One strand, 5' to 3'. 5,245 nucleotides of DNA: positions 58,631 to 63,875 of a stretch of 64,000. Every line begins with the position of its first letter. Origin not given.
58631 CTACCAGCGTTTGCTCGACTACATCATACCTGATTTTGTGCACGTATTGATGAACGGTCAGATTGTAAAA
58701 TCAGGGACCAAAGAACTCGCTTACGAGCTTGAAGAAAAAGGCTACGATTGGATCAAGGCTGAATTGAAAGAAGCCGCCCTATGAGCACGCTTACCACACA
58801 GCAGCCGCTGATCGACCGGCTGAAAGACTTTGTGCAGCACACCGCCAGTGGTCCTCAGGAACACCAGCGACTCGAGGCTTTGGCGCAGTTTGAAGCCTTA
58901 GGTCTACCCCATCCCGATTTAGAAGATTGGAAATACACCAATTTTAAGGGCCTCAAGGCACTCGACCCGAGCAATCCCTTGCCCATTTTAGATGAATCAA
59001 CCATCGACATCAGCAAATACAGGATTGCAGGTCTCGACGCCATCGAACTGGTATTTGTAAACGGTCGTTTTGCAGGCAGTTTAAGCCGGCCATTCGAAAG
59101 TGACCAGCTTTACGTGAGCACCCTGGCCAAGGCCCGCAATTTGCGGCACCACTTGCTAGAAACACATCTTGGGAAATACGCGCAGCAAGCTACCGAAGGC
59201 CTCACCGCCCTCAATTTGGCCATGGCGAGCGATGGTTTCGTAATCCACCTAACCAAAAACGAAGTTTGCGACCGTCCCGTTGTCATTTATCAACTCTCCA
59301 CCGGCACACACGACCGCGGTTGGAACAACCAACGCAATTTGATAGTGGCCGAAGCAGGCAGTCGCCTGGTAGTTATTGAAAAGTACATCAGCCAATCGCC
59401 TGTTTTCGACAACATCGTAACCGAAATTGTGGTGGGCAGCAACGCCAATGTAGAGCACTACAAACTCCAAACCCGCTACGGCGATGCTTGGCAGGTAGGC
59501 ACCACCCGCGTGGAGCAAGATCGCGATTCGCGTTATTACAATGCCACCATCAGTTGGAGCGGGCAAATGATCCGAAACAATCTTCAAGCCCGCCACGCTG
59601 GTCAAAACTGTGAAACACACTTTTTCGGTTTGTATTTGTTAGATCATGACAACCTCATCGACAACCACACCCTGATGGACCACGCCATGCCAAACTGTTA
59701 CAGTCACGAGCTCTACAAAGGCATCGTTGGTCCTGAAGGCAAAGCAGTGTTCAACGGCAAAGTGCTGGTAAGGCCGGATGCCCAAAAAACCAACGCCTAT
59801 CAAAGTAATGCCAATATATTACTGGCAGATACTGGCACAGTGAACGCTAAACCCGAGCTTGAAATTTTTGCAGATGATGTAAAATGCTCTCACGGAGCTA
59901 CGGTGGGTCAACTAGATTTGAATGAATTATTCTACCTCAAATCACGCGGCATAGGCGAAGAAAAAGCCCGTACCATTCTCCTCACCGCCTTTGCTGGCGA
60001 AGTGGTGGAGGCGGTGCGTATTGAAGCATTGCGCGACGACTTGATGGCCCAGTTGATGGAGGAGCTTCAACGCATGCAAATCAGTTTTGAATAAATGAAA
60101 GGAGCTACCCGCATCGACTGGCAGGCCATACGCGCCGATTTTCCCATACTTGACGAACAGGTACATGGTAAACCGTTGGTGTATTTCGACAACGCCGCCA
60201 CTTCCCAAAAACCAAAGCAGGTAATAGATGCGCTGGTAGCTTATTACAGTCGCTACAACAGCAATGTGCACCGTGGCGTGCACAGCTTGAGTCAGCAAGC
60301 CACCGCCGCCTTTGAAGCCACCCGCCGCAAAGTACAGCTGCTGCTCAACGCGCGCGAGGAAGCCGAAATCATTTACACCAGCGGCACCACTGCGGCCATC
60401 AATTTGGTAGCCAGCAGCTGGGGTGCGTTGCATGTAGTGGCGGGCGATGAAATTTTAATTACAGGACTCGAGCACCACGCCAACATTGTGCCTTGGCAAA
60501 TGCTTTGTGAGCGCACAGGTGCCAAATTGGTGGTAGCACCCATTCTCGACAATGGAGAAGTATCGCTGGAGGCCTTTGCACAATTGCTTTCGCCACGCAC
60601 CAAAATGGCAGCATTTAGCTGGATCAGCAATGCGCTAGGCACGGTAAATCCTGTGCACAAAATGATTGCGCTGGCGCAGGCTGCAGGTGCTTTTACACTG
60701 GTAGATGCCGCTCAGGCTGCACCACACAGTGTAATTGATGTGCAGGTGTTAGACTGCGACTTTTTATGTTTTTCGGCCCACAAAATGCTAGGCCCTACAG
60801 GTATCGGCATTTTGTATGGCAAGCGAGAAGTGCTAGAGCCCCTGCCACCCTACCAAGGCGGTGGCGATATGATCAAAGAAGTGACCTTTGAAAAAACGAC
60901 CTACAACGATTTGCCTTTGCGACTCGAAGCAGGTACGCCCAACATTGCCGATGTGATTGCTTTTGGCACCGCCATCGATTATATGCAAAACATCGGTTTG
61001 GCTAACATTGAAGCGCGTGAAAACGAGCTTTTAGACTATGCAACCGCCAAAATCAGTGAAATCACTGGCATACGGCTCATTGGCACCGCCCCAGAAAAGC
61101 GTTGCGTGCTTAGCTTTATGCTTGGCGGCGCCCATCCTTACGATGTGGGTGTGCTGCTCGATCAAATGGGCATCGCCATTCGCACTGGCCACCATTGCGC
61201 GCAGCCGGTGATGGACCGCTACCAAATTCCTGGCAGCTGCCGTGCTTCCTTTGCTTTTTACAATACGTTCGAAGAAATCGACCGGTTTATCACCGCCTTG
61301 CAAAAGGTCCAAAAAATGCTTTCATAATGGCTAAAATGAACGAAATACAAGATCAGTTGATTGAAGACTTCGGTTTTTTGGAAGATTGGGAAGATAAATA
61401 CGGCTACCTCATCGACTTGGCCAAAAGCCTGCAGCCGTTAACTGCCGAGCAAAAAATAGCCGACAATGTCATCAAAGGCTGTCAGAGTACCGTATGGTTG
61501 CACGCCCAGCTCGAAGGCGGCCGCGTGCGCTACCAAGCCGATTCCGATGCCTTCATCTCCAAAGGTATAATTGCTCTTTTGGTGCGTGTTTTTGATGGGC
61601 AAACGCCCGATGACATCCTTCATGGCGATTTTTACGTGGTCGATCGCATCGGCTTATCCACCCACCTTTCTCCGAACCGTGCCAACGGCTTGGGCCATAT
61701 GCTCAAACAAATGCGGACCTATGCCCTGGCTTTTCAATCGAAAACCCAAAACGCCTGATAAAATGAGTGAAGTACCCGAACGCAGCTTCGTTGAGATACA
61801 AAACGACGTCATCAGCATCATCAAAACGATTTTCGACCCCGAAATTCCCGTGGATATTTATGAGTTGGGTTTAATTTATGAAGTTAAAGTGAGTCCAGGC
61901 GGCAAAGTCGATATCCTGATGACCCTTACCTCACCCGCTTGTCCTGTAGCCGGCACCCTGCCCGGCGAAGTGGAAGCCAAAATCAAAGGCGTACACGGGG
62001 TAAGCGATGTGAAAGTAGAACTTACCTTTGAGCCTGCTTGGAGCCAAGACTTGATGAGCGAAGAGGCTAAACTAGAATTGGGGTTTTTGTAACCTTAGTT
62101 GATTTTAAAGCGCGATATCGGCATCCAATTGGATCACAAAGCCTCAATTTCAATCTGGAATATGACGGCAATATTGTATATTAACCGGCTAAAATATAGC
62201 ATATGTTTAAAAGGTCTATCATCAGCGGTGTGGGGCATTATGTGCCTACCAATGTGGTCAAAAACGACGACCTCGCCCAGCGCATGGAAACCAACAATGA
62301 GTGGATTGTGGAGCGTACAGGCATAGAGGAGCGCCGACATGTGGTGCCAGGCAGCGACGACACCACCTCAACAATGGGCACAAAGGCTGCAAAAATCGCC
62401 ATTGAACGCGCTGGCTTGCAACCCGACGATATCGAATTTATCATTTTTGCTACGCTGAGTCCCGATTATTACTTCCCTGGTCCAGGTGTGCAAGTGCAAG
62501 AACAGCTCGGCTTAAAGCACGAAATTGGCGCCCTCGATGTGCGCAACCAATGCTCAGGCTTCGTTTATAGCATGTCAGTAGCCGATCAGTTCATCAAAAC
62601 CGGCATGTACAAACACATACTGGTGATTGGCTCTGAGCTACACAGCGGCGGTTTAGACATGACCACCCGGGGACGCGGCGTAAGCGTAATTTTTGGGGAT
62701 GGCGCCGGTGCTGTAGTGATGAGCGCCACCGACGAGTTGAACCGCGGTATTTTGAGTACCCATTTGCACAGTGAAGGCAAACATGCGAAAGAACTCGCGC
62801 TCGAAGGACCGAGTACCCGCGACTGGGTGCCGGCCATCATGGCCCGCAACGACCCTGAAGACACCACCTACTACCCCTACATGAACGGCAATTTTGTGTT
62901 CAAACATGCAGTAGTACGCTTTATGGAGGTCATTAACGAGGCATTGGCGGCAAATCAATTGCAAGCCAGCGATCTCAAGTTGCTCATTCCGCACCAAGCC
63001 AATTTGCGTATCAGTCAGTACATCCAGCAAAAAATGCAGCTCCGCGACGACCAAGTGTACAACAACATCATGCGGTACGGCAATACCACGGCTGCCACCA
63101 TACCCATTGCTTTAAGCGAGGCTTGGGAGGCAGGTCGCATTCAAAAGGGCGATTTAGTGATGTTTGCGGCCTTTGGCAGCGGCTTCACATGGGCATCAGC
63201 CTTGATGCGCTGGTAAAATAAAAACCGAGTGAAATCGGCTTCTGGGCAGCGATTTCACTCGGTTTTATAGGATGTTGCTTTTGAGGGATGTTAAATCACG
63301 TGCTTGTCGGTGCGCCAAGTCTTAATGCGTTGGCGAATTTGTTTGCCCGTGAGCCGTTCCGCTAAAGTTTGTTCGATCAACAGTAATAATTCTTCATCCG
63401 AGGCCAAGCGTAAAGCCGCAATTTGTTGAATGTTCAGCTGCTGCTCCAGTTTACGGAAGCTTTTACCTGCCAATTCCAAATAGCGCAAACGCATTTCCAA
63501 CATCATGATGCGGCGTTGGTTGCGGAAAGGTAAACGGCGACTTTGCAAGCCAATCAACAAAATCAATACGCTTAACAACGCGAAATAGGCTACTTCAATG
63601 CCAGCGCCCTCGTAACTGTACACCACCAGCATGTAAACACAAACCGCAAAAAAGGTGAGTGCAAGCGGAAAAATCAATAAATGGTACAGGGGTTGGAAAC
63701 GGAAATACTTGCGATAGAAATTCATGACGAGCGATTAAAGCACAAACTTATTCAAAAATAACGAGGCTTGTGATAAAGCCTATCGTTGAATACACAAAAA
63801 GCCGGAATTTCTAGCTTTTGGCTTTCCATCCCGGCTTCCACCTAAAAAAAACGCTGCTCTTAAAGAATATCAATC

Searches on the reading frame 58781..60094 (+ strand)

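Call 72: search_protein_families(library=pfam, proteins=[window:58781-60094:+])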
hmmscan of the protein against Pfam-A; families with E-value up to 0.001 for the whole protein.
window:58781-60094:+ (437 aa): 2 families
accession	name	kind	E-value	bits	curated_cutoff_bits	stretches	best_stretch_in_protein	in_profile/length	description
PF01458.23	SUFBD_core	-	2.5e-78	263.1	27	1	181-404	9-232/232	SUF system FeS cluster assembly, SufBD core domain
PF19295.5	SufBD_N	-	1.3e-19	71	23.5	1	10-168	10-171/172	SufBD protein N-terminal region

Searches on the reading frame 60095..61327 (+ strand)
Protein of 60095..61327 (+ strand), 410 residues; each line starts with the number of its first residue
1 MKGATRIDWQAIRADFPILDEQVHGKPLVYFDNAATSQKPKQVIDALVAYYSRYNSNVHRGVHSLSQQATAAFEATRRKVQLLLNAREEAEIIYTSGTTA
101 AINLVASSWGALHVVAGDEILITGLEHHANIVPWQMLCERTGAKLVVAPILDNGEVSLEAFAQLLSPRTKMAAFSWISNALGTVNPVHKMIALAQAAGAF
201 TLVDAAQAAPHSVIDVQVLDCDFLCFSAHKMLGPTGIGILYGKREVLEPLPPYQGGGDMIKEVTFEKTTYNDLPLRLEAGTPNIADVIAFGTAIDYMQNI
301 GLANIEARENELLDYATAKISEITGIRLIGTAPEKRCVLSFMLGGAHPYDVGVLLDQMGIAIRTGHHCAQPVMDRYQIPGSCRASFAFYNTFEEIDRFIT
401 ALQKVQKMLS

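Call 72: search_protein_families(library=pfam, proteins=[window:60095-61327:+])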
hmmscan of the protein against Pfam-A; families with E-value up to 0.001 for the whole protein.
window:60095-61327:+ (410 aa): 2 families
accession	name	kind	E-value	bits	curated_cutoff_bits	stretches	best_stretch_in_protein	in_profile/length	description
PF00266.25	Aminotran_5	-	2.9e-147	490.9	21.5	1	29-398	1-371/371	Aminotransferase class-V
PF01053.26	Cys_Met_Meta_PP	-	7.8e-05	21.8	27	1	80-233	61-201/381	Cys/Met metabolism PLP-dependent enzyme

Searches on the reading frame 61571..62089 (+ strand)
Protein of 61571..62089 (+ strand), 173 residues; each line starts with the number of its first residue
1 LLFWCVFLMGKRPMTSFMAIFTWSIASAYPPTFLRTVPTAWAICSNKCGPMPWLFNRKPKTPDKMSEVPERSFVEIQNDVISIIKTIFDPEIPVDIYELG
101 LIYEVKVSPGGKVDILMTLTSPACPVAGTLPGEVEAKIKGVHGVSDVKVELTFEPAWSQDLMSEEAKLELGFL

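Call 107: search_protein_families(library=pfam, proteins=[window:61571-62089:+], max_evalue=0.001)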
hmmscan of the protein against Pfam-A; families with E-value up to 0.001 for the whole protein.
window:61571-62089:+ (173 aa): 1 family
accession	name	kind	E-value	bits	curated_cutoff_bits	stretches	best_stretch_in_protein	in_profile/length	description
PF01883.24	FeS_assembly_P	-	5.1e-18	65.6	23.5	1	79-150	3-72/73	Iron-sulfur cluster assembly protein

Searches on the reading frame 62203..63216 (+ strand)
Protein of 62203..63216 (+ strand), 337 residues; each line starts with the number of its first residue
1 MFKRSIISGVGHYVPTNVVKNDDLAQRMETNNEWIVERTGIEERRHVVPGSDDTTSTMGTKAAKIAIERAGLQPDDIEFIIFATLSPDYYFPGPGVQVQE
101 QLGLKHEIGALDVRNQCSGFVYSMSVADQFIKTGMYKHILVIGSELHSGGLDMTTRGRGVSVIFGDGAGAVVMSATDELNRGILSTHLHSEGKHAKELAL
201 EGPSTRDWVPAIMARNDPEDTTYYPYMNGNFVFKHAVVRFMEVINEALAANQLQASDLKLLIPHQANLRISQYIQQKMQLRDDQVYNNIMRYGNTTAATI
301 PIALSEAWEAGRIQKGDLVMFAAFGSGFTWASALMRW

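Call 72: search_protein_families(library=pfam, proteins=[window:62203-63216:+])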
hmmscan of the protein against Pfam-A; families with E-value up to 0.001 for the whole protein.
window:62203-63216:+ (337 aa): 4 families
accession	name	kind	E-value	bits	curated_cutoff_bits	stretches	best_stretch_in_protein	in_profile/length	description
PF08541.16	ACP_syn_III_C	-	3.7e-34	117.2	26.6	1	248-337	1-90/90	3-Oxoacyl-[acyl-carrier-protein (ACP)] synthase III C terminal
PF08545.16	ACP_syn_III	-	4e-26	91.1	24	1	111-192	1-80/80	3-Oxoacyl-[acyl-carrier-protein (ACP)] synthase III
PF00108.29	Thiolase_N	-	8.3e-07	29.1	26.4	1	51-147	19-115/260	Thiolase, N-terminal domain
PF00195.25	Chal_sti_synt_N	-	2.1e-06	27.8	27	1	54-175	98-223/225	Chalcone and stilbene synthases, N-terminal domain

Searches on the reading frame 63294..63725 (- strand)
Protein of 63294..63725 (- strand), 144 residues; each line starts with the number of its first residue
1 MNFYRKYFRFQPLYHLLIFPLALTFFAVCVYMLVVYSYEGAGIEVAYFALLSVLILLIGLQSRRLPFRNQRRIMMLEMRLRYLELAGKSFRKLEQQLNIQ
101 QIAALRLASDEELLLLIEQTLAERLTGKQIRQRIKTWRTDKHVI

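Call 107: search_protein_families(library=pfam, proteins=[window:63294-63725:-], max_evalue=0.001)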
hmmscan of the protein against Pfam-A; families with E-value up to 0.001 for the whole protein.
window:63294-63725:- (144 aa): 1 family
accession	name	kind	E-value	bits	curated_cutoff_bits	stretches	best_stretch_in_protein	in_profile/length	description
PF20136.4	DUF6526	-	4.2e-35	121.3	23.7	1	4-142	6-143/145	Family of unknown function (DUF6526)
